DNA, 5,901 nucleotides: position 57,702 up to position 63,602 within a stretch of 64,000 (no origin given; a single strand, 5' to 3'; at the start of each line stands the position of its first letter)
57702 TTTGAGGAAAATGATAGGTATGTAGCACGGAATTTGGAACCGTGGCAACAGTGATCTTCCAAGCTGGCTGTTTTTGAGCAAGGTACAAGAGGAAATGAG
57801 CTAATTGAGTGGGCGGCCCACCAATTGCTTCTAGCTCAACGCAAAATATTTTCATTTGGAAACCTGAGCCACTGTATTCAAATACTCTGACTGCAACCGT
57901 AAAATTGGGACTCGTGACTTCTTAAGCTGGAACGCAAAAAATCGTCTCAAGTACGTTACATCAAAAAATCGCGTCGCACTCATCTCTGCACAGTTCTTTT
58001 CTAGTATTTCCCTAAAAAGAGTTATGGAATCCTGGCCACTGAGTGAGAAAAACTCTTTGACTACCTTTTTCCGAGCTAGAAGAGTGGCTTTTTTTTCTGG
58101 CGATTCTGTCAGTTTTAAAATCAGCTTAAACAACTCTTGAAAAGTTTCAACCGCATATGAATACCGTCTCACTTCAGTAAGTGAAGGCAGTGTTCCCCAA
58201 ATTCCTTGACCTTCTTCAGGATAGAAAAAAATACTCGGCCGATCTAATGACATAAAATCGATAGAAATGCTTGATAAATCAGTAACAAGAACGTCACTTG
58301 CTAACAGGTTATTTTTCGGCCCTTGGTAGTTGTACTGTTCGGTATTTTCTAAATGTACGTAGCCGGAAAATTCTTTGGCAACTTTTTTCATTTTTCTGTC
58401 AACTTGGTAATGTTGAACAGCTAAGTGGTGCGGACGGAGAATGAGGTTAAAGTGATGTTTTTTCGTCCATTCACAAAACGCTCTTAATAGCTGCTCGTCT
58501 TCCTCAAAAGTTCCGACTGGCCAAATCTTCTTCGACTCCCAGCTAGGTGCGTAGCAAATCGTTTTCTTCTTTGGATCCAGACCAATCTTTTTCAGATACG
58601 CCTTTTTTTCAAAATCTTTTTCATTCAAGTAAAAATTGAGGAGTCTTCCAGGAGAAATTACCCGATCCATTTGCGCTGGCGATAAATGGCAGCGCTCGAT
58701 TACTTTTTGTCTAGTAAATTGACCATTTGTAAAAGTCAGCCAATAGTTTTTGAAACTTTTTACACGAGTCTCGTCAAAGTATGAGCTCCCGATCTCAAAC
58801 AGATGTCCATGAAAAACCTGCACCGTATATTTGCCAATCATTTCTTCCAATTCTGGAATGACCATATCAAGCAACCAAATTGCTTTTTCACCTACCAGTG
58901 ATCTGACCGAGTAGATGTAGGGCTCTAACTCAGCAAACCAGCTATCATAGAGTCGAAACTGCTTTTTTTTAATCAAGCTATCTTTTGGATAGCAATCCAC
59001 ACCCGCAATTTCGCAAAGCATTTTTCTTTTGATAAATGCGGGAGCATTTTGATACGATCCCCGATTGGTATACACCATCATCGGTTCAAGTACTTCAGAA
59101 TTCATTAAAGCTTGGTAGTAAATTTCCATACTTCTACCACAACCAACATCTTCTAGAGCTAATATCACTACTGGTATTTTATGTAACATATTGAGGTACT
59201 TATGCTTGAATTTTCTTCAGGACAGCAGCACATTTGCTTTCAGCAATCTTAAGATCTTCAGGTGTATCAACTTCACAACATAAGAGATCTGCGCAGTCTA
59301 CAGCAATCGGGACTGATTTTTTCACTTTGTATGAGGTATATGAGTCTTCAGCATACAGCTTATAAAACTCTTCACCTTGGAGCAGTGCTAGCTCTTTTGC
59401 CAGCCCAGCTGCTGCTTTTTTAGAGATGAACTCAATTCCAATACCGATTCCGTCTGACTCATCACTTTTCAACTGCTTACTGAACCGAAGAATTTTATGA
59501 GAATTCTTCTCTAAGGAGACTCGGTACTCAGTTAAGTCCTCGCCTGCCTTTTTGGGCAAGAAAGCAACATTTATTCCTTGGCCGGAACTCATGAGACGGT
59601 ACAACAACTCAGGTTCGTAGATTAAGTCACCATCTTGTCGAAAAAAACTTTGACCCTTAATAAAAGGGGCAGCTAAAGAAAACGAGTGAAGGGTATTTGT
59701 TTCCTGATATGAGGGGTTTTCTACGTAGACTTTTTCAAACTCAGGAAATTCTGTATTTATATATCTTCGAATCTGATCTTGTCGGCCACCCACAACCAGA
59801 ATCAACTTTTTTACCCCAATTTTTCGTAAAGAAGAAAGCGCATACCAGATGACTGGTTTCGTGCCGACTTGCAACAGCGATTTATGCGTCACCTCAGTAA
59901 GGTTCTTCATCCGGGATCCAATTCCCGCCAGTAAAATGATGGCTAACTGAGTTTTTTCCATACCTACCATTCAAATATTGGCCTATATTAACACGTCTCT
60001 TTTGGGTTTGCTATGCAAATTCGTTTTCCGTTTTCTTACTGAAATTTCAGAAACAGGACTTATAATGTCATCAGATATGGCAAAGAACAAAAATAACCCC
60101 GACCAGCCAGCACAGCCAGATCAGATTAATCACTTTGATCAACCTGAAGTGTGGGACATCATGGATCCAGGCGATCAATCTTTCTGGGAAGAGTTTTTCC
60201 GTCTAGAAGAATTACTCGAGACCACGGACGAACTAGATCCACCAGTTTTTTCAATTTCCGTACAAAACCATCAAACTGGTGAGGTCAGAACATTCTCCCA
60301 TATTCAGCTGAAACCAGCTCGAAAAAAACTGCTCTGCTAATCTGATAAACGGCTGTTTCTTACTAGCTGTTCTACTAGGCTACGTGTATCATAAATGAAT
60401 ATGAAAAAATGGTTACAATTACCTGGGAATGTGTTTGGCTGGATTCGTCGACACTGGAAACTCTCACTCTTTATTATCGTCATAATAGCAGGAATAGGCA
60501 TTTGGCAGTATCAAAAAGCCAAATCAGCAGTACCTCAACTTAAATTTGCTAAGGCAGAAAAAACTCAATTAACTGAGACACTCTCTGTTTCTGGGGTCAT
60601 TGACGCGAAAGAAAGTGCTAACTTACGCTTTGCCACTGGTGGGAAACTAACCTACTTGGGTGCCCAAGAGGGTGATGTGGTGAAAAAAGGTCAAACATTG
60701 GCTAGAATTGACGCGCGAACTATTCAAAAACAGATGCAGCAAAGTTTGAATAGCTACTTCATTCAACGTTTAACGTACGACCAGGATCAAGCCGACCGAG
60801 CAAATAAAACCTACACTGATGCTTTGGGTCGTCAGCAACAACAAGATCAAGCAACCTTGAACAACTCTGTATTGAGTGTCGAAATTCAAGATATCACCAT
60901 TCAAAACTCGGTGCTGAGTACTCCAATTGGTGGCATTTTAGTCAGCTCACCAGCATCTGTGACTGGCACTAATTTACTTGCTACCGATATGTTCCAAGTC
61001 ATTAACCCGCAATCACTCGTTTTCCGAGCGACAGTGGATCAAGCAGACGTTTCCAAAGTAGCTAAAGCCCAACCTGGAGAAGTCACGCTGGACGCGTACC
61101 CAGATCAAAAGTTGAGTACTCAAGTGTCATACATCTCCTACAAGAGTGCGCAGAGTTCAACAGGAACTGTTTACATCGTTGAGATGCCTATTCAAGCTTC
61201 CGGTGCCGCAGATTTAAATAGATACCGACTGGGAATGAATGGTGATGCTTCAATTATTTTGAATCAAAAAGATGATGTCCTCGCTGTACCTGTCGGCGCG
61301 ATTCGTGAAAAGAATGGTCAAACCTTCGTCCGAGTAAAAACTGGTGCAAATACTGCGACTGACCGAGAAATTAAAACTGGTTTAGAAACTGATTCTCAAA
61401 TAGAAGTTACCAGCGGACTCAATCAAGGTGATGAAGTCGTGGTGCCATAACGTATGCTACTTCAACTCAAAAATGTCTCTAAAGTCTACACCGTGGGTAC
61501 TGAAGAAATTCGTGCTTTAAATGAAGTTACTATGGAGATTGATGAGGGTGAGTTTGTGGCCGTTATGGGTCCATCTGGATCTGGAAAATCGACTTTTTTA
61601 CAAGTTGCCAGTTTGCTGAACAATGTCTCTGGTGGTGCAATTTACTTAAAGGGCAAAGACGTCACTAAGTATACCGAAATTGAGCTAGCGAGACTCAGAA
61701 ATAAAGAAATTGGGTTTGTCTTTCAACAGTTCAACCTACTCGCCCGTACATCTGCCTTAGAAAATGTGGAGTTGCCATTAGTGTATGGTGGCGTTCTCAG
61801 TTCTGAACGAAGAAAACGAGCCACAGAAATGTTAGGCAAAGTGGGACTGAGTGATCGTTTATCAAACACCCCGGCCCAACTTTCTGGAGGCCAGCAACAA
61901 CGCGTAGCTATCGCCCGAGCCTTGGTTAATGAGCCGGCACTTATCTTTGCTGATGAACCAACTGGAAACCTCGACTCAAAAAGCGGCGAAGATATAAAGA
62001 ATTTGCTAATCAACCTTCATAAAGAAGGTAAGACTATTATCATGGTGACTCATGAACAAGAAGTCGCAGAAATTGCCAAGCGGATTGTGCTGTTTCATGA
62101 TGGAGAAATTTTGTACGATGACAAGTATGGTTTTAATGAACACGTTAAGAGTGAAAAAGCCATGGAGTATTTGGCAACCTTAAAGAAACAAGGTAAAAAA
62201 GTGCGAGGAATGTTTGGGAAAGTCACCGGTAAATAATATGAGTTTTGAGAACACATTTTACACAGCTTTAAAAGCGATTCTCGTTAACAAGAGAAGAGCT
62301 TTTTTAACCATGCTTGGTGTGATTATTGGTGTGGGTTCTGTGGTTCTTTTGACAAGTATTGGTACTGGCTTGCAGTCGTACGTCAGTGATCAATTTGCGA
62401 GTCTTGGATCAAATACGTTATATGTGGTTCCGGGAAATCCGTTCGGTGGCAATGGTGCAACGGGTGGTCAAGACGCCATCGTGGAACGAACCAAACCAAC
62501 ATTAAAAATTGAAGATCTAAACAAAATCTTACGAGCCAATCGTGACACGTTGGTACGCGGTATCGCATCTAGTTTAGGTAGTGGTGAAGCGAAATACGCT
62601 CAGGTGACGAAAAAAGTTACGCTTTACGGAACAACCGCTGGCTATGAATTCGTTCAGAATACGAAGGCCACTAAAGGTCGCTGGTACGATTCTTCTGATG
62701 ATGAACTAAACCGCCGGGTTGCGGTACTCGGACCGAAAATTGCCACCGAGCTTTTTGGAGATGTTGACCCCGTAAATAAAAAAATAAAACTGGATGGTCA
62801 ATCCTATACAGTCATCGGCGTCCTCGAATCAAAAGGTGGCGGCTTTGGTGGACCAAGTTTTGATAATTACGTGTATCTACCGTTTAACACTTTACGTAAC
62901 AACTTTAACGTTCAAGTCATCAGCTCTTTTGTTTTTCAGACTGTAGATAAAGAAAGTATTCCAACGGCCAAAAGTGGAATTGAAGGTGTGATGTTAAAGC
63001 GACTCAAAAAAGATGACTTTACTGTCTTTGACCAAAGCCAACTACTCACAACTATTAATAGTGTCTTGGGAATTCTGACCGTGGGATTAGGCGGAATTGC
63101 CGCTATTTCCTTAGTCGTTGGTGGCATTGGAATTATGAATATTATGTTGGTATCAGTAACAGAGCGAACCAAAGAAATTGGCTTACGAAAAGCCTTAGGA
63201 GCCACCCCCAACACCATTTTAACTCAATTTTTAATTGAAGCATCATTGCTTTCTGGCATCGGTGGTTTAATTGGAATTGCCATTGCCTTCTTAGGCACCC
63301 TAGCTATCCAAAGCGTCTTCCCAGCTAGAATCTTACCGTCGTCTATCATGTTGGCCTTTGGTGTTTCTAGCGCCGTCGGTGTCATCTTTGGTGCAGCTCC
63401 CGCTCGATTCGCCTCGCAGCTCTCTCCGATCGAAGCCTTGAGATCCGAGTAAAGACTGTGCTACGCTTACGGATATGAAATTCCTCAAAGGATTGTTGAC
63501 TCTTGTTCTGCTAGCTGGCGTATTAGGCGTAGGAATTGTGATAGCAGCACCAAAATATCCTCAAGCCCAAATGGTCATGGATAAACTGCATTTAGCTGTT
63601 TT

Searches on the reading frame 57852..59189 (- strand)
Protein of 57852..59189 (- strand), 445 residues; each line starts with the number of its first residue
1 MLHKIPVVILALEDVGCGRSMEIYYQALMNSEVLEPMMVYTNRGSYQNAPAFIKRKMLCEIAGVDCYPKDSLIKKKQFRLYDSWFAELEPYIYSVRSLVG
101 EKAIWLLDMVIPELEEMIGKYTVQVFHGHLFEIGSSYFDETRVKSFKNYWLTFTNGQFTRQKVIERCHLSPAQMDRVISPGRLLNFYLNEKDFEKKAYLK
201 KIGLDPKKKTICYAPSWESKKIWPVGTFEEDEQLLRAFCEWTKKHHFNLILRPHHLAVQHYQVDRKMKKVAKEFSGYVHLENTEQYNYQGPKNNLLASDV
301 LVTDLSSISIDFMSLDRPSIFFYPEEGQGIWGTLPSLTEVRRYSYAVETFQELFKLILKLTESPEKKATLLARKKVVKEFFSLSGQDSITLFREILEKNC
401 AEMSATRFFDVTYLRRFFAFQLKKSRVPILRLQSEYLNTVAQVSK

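Call 27: search_protein_families(library=pfam, proteins=[window:57852-59189:-], max_evalue=0.001)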
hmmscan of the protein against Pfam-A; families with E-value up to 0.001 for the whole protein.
window:57852-59189:- (445 aa): 1 family
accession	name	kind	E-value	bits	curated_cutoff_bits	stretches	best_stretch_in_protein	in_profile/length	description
PF04464.20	Glyphos_transf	-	2e-15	57.1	22.1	1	187-360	171-331/367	CDP-Glycerol:Poly(glycerophosphate) glycerophosphotransferase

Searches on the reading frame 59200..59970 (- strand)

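Call 27: search_protein_families(library=pfam, proteins=[window:59200-59970:-], max_evalue=0.001)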
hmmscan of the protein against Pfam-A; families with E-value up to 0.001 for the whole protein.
window:59200-59970:- (256 aa): 2 families
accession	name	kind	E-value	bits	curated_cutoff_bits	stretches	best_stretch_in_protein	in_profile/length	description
PF00483.29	NTP_transferase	-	2e-10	41.1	21.2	1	10-151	2-148/245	Nucleotidyl transferase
PF12804.13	NTP_transf_3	-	2.2e-10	41.4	27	1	10-137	1-120/160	MobA-like NTP transferase domain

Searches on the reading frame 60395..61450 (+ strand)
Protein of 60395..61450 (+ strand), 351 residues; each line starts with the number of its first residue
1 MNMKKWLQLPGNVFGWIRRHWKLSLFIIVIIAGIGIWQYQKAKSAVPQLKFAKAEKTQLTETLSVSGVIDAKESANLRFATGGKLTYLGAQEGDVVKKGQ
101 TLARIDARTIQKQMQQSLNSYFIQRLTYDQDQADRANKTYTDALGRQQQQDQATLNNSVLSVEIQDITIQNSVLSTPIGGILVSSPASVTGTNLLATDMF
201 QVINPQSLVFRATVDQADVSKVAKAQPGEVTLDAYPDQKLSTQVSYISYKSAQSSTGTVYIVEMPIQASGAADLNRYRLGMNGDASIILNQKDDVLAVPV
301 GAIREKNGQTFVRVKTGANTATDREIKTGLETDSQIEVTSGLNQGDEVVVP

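Call 27: search_protein_families(library=pfam, proteins=[window:60395-61450:+], max_evalue=0.001)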
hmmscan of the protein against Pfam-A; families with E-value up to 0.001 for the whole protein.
window:60395-61450:+ (351 aa): 4 families
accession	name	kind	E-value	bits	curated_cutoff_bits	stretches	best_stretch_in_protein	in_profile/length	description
PF13437.12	HlyD_3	-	1.2e-10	42.5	22.2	1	174-260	2-88/106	HlyD family secretion protein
PF16576.10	HlyD_D23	-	1.9e-10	40.9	30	1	59-259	2-195/214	Barrel-sandwich domain of CusB or HlyD membrane-fusion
PF13533.13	Biotin_lipoyl_2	-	0.00015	21.9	29.8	1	77-106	3-32/32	Biotin-lipoyl like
PF12700.13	HlyD_2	-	0.00043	19.6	25.1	0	55-167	46-156/416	HlyD family secretion protein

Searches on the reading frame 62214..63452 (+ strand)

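Call 27: search_protein_families(library=pfam, proteins=[window:62214-63452:+], max_evalue=0.001)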
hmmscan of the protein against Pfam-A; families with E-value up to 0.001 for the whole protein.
window:62214-63452:+ (412 aa): 2 families
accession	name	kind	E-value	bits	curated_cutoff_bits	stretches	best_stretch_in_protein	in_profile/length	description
PF12704.14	MacB_PCD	-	1.4e-44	153.4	27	1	30-257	2-205/207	MacB-like periplasmic core domain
PF02687.27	FtsX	-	1e-17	64.8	25.5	1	295-405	3-120/120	FtsX-like permease C-terminal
